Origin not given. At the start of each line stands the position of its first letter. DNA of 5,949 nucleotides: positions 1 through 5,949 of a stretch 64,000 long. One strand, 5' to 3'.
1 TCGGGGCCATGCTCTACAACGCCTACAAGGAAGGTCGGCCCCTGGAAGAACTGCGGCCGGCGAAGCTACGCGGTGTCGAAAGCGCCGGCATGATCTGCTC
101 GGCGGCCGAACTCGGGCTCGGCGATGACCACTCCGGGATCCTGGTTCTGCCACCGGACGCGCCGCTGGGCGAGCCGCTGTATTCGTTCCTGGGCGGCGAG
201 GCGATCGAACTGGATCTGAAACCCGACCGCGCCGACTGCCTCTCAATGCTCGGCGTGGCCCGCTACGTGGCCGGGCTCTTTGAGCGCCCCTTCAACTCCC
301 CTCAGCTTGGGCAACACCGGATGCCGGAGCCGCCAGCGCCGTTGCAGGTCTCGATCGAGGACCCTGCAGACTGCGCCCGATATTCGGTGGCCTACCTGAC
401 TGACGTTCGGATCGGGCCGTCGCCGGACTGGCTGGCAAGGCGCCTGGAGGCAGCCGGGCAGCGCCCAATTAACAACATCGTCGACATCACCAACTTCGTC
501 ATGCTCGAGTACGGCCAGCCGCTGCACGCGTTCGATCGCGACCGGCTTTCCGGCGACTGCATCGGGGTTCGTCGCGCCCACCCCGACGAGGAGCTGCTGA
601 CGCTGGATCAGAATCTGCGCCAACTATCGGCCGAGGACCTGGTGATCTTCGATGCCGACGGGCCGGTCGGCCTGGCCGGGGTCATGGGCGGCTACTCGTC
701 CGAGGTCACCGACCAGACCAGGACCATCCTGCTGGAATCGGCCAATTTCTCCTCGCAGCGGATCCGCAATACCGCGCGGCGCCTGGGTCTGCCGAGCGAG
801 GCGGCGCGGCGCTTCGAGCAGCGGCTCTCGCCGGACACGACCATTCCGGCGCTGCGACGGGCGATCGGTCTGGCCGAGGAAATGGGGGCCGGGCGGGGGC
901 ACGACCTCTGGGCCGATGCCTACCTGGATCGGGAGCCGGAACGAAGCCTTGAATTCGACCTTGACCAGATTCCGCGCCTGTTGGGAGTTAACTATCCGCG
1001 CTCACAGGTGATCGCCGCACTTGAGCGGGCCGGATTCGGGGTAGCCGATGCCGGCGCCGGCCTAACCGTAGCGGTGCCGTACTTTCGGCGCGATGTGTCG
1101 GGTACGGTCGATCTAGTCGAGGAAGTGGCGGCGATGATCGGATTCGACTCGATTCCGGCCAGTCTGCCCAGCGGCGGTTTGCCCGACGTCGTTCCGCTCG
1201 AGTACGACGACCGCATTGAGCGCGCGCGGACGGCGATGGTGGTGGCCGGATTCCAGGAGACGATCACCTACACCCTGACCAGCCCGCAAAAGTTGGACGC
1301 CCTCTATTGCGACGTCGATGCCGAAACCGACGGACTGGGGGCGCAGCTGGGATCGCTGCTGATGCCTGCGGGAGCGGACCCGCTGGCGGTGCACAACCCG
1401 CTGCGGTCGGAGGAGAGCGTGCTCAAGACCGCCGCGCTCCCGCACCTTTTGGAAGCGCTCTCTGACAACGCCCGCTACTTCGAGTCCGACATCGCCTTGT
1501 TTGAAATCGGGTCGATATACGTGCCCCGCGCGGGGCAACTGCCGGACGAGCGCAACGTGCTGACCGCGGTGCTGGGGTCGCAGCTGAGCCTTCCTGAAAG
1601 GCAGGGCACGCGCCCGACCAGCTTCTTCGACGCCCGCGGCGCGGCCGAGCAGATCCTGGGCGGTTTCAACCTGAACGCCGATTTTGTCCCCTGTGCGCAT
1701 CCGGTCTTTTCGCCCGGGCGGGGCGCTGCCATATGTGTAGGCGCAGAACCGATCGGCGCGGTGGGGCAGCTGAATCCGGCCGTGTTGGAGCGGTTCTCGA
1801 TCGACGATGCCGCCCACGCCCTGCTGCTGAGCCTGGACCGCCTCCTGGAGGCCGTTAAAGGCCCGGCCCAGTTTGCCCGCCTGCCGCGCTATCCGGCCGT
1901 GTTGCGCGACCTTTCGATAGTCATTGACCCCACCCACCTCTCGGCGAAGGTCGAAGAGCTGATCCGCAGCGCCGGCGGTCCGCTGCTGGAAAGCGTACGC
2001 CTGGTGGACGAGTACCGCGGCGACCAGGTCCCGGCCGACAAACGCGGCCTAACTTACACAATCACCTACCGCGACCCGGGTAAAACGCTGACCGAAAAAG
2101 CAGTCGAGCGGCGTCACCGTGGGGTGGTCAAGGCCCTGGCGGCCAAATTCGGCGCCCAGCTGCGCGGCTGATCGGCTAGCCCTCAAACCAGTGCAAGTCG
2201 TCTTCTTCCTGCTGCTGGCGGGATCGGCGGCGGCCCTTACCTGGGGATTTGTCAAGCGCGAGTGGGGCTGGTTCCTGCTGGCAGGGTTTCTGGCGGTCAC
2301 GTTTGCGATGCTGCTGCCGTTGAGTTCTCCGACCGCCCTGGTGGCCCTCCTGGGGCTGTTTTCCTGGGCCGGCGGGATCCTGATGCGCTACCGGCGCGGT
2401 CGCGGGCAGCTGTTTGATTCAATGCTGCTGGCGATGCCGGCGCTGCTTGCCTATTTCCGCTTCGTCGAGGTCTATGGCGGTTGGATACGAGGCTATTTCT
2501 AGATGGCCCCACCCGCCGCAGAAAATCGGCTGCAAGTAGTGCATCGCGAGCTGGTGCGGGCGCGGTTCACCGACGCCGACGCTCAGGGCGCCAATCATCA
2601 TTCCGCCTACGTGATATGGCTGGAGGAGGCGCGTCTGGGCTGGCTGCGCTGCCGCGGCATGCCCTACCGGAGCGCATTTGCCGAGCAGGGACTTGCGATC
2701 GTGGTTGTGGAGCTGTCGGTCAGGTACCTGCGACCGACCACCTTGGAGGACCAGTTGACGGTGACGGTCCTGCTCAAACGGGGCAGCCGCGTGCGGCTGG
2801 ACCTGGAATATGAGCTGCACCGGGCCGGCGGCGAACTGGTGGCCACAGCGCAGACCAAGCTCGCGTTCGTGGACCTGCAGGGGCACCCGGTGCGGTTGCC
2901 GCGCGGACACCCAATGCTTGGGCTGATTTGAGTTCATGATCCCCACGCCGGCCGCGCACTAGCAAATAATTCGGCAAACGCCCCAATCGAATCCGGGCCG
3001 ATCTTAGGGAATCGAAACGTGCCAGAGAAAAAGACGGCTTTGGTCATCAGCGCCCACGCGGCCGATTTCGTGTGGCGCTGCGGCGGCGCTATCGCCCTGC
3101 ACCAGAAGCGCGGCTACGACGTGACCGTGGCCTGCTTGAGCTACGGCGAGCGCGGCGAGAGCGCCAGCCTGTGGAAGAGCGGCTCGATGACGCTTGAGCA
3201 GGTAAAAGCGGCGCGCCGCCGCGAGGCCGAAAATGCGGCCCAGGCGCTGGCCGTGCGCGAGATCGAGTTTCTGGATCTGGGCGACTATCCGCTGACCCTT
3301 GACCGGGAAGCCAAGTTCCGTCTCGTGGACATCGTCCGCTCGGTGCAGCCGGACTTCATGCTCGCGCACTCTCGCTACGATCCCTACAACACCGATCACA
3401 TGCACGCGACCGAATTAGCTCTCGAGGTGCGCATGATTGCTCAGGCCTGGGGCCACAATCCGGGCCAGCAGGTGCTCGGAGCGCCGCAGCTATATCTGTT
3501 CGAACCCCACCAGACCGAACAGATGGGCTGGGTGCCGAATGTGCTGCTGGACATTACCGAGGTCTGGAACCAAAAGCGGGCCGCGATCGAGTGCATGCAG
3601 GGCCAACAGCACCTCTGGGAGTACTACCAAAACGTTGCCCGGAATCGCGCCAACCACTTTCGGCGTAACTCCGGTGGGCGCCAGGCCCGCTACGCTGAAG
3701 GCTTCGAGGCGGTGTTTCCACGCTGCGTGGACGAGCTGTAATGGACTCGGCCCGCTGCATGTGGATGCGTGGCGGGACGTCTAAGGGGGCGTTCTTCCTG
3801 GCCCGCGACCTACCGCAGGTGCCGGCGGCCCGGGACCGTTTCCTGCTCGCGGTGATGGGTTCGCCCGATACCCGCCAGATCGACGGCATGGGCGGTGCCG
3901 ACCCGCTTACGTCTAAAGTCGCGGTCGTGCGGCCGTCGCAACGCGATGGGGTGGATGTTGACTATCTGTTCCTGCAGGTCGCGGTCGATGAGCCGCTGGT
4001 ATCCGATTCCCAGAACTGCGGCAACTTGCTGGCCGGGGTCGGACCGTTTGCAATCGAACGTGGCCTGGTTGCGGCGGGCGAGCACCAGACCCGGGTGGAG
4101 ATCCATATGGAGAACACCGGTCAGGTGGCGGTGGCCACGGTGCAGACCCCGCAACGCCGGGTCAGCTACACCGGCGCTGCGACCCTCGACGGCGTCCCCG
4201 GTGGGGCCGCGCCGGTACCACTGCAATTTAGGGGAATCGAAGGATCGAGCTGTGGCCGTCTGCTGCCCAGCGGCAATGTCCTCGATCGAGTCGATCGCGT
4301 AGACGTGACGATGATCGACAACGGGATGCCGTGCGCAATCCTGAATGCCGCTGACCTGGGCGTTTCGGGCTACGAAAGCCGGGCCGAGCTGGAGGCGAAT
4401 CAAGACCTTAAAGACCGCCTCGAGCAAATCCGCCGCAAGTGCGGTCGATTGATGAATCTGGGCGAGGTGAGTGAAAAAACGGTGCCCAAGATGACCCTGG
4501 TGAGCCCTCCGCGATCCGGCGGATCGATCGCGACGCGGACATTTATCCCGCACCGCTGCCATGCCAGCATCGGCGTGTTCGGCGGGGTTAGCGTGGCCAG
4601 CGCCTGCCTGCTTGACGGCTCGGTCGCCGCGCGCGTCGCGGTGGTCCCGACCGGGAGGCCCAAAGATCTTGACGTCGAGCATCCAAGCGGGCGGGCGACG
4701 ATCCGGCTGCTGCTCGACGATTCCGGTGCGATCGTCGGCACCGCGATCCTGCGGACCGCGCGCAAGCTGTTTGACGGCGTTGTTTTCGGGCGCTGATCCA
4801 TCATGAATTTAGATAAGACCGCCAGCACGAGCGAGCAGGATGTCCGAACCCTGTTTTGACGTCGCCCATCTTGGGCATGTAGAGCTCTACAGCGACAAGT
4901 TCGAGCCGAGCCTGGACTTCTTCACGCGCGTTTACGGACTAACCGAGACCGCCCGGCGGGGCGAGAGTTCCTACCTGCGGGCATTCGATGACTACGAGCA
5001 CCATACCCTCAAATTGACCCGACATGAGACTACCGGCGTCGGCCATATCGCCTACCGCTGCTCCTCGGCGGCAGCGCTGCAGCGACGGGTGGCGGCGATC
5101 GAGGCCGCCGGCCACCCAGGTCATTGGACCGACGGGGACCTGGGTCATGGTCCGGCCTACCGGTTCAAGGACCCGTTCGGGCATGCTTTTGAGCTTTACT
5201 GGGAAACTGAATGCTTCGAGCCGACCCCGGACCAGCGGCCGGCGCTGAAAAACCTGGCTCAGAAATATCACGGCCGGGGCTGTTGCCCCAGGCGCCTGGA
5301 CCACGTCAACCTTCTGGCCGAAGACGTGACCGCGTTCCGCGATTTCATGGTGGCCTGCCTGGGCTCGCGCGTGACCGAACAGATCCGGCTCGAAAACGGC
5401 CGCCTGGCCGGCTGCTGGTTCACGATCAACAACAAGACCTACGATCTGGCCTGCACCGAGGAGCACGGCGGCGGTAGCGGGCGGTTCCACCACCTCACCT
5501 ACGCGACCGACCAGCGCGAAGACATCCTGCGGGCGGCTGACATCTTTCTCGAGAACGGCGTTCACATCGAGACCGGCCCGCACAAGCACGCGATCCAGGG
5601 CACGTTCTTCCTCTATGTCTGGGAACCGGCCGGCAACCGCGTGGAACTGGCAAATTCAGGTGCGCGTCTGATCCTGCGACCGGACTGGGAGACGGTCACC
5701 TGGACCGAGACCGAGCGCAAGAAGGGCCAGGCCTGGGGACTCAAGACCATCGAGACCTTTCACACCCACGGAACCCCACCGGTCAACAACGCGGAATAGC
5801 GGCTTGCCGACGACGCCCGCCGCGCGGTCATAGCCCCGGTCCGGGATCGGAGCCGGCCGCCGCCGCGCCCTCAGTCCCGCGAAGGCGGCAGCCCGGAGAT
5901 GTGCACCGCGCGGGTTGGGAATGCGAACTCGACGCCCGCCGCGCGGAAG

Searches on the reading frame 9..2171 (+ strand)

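Call 23: search_protein_families(library=pfam, proteins=[window:9-2171:+], max_evalue=0.0001)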
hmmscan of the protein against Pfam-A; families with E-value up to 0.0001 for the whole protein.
window:9-2171:+ (720 aa): 5 families
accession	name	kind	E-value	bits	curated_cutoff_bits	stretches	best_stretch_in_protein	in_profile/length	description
PF03483.22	B3_4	-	1.7e-62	210.5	29.3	1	122-292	2-172/174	B3/4 domain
PF17759.6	tRNA_synthFbeta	-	2.3e-42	145.4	22.4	1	382-605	1-210/214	Phenylalanyl tRNA synthetase beta chain CLM domain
PF03147.19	FDX-ACB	-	7e-26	90.9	31.1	1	626-719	1-94/94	Ferredoxin-fold anticodon binding domain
PF03484.21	B5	-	1.9e-16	60.4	28.6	1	315-379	2-67/67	tRNA synthetase B5 domain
PF01588.26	tRNA_bind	-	1.2e-07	32.1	27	1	12-55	54-95/96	Putative tRNA binding domain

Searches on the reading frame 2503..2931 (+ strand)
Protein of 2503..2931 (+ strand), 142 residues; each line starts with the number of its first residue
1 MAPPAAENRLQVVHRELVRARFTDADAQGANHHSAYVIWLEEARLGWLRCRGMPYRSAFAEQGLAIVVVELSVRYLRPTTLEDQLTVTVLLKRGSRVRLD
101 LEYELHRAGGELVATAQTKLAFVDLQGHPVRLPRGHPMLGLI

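Call 23: search_protein_families(library=pfam, proteins=[window:2503-2931:+], max_evalue=0.0001)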
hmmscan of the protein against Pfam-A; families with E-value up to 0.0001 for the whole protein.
window:2503-2931:+ (142 aa): 2 families
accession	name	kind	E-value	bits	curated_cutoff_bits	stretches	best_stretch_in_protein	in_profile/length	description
PF13279.12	4HBT_2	-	1.7e-16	61.2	25.5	1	21-133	2-115/122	Thioesterase-like superfamily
PF03061.28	4HBT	-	1.9e-11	44.5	20.6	1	29-114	2-79/79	Thioesterase superfamily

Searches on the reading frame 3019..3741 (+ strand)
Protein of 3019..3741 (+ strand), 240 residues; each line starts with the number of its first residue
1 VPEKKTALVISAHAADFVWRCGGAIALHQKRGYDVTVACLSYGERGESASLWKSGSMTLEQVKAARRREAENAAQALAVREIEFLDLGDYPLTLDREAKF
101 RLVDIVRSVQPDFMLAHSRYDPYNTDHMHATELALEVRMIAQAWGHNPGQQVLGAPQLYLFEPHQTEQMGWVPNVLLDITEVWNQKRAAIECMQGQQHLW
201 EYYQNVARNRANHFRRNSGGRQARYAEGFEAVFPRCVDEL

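Call 23: search_protein_families(library=pfam, proteins=[window:3019-3741:+], max_evalue=0.0001)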
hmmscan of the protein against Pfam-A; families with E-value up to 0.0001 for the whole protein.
window:3019-3741:+ (240 aa): 1 family
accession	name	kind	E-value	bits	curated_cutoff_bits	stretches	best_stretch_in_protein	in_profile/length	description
PF02585.22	PIG-L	-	1.3e-24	87.6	28.2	1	8-136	1-127/129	GlcNAc-PI de-N-acetylase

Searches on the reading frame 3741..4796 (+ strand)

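Call 23: search_protein_families(library=pfam, proteins=[window:3741-4796:+], max_evalue=0.0001)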
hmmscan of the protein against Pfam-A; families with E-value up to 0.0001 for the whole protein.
window:3741-4796:+ (351 aa): 1 family
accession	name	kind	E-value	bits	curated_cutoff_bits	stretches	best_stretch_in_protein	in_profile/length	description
PF04303.18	PrpF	-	7.9e-98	328.2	27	1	5-348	5-368/371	PrpF protein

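Call 27: search_protein_families(library=ncbifam, proteins=[window:3741-4796:+], max_evalue=0.00001)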
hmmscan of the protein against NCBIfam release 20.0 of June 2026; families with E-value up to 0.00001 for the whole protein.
window:3741-4796:+ (351 aa): 2 families
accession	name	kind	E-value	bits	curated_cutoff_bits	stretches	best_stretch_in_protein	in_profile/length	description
NF033377.1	OMA_tautomer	equivalog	5.3e-157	522.2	440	1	9-349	1-347/349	4-oxalomesaconate tautomerase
TIGR02334.1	prpF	equivalog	2.6e-53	181.3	440.55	1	7-266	9-288/390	2-methylaconitate cis-trans isomerase PrpF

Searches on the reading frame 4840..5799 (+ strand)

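Call 23: search_protein_families(library=pfam, proteins=[window:4840-5799:+], max_evalue=0.0001)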
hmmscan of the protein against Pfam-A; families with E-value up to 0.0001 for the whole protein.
window:4840-5799:+ (319 aa): 3 families
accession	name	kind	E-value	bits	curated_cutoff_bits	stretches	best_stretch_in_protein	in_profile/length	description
PF00903.31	Glyoxalase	-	1.2e-20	74.6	20.6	2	152-270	1-121/121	Glyoxalase/Bleomycin resistance protein/Dioxygenase superfamily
PF13669.12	Glyoxalase_4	-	3.1e-06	27.9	27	0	154-259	1-109/109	Glyoxalase/Bleomycin resistance protein/Dioxygenase superfamily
PF22247.2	Diox-like_N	-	8.9e-05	23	27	0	69-122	3-58/60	Catechol 2,3-dioxygenase-like N-terminal domain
